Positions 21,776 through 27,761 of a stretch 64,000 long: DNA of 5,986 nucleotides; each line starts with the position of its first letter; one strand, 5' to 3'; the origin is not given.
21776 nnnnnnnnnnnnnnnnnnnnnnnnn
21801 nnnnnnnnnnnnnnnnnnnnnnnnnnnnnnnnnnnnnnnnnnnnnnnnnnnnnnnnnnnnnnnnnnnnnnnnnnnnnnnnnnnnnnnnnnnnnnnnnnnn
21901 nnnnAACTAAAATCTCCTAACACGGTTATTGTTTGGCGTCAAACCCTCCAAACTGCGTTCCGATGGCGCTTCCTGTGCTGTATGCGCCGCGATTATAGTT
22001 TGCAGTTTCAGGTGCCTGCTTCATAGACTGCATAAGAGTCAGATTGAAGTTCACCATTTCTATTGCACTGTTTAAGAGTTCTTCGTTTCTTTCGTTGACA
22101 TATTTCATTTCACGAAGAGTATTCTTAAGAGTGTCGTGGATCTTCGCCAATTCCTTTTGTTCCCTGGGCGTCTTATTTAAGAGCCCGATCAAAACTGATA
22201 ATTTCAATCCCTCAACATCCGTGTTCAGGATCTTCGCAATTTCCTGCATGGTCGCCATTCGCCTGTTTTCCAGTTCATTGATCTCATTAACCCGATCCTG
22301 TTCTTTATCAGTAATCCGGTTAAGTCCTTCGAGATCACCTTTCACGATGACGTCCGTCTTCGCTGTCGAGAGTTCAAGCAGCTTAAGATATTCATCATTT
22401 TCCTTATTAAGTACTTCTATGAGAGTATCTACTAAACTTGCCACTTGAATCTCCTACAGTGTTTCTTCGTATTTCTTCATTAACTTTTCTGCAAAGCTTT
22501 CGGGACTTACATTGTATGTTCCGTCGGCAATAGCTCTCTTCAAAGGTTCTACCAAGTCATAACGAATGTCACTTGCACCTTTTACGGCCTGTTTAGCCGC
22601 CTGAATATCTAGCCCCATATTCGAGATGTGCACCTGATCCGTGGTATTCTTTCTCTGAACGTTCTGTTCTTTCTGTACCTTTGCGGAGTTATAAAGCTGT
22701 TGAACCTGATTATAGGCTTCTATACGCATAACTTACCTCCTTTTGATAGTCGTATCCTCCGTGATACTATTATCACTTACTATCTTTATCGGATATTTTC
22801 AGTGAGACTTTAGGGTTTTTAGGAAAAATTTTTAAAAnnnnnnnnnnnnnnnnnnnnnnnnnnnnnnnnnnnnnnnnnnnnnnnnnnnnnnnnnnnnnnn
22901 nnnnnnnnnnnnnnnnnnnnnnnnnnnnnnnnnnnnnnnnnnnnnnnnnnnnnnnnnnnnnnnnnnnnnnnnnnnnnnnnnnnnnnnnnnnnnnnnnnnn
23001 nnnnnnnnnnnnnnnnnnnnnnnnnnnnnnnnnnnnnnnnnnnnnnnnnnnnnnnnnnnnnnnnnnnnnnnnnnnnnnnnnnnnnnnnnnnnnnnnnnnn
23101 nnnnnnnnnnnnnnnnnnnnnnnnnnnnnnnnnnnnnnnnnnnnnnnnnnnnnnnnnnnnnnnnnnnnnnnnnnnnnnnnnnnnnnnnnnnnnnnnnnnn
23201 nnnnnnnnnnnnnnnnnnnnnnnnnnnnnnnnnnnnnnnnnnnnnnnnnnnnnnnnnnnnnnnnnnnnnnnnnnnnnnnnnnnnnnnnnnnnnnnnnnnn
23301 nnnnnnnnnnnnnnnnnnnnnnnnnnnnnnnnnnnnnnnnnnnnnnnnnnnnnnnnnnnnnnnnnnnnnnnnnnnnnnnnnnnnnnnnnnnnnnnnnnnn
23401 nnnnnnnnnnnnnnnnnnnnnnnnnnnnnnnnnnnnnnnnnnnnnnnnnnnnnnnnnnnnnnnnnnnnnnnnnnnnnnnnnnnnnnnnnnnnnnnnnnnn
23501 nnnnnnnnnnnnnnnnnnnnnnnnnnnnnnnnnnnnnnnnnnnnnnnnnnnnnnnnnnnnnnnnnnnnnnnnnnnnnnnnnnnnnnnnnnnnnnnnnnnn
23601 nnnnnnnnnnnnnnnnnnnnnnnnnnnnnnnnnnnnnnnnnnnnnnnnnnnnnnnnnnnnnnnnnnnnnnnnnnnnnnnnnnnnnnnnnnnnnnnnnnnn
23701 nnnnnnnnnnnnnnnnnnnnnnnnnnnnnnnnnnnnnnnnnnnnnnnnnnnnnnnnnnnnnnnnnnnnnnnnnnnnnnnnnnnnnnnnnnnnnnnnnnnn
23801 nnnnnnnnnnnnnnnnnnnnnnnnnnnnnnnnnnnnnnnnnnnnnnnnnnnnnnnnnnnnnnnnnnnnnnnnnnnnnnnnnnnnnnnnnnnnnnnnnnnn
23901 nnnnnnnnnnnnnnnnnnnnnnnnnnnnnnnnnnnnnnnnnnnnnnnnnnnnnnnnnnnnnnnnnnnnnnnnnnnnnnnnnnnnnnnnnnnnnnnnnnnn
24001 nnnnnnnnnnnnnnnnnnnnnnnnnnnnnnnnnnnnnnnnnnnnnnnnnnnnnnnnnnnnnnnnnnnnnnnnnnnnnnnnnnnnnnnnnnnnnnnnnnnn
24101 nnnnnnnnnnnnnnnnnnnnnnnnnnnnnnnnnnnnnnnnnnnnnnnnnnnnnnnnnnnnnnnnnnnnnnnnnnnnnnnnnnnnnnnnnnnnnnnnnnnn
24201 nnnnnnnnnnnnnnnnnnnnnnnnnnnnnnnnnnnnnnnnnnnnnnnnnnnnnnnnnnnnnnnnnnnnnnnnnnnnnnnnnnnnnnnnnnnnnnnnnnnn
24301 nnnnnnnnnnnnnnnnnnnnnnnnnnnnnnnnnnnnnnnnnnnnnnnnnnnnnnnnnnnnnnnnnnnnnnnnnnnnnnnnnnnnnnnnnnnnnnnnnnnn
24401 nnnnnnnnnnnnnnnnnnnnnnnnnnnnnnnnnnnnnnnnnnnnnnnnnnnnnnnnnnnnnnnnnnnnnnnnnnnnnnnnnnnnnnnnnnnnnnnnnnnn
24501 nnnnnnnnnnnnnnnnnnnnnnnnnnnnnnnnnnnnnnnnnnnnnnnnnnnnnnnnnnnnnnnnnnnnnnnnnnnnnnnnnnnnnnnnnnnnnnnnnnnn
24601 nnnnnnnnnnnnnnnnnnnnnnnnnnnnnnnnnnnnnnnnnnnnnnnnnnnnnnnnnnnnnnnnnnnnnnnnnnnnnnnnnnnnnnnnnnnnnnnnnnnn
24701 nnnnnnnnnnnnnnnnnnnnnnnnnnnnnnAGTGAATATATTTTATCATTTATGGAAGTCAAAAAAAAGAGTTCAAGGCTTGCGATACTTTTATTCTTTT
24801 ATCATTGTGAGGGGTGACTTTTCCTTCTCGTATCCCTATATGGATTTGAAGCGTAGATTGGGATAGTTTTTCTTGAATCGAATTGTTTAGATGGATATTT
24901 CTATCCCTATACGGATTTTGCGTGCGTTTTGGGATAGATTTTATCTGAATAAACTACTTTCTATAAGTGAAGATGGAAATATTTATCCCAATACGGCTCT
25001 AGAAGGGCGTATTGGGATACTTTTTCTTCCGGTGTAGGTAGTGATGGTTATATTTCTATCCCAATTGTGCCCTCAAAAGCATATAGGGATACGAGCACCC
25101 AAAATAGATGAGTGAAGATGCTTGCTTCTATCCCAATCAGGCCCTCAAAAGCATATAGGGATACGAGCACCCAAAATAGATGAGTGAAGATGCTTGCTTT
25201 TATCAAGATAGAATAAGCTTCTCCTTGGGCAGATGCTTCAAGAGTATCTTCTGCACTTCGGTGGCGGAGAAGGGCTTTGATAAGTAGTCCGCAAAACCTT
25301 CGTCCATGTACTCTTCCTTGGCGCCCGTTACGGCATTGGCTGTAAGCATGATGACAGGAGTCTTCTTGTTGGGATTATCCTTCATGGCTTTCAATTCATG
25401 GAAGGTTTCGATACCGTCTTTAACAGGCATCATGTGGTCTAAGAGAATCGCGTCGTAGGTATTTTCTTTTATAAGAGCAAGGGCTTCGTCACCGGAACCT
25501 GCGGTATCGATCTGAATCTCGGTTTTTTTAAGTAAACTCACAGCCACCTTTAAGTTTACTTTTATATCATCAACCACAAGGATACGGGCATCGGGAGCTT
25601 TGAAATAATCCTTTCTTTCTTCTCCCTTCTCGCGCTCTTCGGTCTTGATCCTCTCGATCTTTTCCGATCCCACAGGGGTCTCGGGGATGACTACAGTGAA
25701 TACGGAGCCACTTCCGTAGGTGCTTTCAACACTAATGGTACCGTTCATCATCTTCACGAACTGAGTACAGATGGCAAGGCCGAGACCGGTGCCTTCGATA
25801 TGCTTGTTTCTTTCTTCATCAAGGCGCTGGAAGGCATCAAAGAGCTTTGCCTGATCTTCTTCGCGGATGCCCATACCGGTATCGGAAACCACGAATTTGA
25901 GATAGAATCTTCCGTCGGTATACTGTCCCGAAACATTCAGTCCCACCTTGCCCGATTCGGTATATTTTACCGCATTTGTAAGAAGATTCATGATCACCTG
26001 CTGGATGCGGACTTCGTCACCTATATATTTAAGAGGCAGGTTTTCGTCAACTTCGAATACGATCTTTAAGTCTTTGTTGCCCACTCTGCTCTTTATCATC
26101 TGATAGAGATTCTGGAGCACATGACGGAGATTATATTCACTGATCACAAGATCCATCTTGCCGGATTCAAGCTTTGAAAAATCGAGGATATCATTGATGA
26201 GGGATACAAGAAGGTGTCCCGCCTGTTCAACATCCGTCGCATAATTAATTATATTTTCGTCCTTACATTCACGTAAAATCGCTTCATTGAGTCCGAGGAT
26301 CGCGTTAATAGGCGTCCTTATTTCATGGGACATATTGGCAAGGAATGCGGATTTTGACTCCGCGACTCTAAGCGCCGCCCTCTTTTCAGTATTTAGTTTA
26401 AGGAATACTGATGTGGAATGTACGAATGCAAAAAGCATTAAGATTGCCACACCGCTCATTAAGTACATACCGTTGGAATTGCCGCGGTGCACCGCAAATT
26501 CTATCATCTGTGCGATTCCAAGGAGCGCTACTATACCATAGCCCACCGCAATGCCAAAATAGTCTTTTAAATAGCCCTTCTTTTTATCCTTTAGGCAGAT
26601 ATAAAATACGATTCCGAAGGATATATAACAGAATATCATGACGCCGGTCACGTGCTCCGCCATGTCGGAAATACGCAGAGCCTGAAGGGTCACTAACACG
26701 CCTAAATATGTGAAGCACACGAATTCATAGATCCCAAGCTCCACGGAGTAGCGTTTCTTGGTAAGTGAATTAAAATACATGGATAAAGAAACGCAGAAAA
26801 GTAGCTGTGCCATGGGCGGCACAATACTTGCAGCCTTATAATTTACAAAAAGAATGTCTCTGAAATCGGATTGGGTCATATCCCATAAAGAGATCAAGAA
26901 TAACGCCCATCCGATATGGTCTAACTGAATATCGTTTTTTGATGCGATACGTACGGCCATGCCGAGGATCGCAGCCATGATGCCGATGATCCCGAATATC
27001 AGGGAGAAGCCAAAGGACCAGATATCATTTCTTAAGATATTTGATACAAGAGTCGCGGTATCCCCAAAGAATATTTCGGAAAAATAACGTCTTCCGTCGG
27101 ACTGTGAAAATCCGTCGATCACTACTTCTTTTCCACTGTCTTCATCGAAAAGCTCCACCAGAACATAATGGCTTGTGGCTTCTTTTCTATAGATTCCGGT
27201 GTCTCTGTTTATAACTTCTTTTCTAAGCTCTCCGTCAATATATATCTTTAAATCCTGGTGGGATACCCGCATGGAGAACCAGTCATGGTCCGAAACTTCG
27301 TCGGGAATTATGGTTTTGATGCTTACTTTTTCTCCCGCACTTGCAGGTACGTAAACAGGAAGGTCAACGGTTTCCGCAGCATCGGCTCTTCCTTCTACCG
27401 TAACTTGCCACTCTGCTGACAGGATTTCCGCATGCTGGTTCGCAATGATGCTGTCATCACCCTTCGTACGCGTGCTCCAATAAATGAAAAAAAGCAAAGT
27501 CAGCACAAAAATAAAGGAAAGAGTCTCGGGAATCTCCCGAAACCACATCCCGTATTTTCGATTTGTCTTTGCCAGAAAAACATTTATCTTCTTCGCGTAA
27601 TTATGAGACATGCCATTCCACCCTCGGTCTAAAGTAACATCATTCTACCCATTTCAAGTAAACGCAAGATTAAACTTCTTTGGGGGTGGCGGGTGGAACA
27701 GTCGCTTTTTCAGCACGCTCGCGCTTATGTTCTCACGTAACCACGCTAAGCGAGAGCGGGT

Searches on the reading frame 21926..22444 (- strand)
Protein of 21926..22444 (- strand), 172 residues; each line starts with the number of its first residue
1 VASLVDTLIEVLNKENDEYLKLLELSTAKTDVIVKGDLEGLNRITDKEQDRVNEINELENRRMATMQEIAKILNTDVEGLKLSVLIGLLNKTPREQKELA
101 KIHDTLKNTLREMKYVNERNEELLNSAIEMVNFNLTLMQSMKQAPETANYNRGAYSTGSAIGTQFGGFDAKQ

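Call 28: search_protein_families(library=pfam, proteins=[window:21926-22444:-], max_evalue=0.00001)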
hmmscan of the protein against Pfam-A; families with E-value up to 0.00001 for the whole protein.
window:21926-22444:- (172 aa): 1 family
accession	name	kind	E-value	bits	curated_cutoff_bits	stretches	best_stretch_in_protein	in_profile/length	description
PF05130.17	FlgN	-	2.7e-23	83.4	30.5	1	1-152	1-141/147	FlgN protein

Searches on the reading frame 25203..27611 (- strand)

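Call 28: search_protein_families(library=pfam, proteins=[window:25203-27611:-], max_evalue=0.00001)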
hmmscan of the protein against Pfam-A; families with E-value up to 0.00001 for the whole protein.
window:25203-27611:- (802 aa): 3 families
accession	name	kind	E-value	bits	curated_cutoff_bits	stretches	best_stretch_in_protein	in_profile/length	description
PF02518.31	HATPase_c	-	1.4e-27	96.7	26.4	1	531-645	1-110/111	Histidine kinase-, DNA gyrase B-, and HSP90-like ATPase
PF00072.30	Response_reg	-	2.3e-24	86.2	30.2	1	677-789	1-109/111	Response regulator receiver domain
PF00512.31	HisKA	-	2.6e-16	59.9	26.9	1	420-484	2-66/66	His Kinase A (phospho-acceptor) domain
